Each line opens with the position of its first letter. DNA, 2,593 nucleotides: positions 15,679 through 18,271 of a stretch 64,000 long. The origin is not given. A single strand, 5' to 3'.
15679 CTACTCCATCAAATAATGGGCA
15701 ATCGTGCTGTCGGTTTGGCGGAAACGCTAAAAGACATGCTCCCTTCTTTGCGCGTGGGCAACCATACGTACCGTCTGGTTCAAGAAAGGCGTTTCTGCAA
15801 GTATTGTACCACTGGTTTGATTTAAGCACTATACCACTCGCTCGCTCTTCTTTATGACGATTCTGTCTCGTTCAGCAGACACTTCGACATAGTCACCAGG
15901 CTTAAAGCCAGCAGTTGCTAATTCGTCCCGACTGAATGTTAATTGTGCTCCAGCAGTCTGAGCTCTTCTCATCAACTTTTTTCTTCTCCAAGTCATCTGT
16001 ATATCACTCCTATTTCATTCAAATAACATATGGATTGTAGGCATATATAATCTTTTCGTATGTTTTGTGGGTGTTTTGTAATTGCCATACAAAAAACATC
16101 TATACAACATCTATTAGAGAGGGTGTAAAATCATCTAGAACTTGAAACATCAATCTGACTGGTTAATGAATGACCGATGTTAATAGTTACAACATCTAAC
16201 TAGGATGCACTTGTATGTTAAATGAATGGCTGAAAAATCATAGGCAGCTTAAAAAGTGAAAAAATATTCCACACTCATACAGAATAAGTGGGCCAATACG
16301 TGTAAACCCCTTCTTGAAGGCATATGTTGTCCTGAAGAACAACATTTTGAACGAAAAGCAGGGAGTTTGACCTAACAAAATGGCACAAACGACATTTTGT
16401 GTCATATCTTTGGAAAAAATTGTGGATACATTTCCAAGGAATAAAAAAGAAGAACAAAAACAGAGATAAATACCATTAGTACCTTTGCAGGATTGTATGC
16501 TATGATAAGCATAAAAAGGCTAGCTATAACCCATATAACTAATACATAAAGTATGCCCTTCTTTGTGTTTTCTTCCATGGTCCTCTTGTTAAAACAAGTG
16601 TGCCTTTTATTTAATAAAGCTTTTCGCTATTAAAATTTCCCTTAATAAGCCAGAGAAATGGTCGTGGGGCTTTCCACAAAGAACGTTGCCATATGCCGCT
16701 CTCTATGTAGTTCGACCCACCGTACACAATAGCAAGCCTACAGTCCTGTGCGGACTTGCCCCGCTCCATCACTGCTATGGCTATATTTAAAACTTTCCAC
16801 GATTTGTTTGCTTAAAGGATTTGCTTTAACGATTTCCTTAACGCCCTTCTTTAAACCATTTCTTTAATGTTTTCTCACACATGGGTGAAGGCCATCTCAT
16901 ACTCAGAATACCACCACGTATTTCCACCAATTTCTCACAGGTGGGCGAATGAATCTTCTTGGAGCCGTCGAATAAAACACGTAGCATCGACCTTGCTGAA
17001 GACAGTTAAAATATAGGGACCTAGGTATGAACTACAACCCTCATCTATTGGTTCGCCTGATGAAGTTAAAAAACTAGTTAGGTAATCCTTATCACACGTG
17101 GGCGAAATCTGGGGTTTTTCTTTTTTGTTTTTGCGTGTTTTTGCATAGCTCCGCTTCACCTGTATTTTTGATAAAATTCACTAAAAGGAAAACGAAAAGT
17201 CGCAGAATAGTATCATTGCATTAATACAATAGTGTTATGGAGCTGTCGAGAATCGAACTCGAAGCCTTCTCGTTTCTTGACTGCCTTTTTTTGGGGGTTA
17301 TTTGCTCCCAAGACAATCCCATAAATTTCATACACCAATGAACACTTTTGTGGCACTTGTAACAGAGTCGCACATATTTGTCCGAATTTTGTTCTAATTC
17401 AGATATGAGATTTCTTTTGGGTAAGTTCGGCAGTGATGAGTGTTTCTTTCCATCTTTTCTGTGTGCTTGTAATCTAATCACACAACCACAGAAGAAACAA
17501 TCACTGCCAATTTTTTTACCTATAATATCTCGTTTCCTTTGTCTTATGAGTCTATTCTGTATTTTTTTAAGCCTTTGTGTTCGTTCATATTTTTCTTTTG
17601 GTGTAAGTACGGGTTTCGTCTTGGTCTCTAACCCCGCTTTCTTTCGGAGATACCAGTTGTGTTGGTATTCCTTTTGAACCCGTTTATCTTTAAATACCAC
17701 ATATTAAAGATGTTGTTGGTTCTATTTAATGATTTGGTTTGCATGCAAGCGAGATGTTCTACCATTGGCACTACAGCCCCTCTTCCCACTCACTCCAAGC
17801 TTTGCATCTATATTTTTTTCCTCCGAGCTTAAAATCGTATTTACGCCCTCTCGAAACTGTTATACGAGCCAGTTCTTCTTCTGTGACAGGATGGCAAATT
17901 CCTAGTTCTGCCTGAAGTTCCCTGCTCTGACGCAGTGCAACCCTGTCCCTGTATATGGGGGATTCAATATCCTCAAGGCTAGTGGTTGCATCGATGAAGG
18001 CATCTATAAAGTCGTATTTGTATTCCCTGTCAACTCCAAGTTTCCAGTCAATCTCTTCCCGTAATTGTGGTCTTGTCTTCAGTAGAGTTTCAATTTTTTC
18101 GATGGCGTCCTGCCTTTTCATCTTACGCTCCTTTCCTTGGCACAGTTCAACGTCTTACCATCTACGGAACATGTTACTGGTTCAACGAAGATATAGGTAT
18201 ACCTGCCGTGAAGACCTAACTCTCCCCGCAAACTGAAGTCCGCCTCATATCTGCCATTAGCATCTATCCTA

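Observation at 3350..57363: Element-wide 17-bp semi-palindromic box (at least 27 copies) with block-wise polarity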

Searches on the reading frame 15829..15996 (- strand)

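Call 54: search_protein_families(library=pfam, proteins=[window:15829-15996:-], max_evalue=0.05)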
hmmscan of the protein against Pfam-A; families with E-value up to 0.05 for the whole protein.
window:15829-15996:- (55 aa): 3 families
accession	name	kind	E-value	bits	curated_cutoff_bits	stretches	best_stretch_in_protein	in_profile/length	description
PF08845.15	SymE_toxin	-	0.0007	20.1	29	1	26-49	30-53/54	Toxin SymE, type I toxin-antitoxin system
PF04014.23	MazE_antitoxin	-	0.0012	19.2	24.7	1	29-51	20-43/48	Antidote-toxin recognition MazE, bacterial antitoxin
PF19187.6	HTH_PafC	-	0.039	14.2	32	1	5-53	21-72/115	PafC helix-turn-helix domain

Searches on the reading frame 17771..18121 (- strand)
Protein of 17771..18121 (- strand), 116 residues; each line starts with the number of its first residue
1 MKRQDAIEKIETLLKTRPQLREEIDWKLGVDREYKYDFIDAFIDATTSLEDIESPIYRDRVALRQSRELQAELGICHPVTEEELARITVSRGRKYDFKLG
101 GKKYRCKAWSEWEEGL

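Call 31: search_protein_families(library=pfam, proteins=[window:17771-18121:-], max_evalue=0.05)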
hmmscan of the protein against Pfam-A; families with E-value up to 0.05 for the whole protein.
window:17771-18121:- (116 aa): 1 family
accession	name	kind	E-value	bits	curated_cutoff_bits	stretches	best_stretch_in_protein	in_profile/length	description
PF09987.14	DUF2226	-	0.019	14.9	22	1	4-54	135-184/252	Uncharacterized protein conserved in archaea (DUF2226)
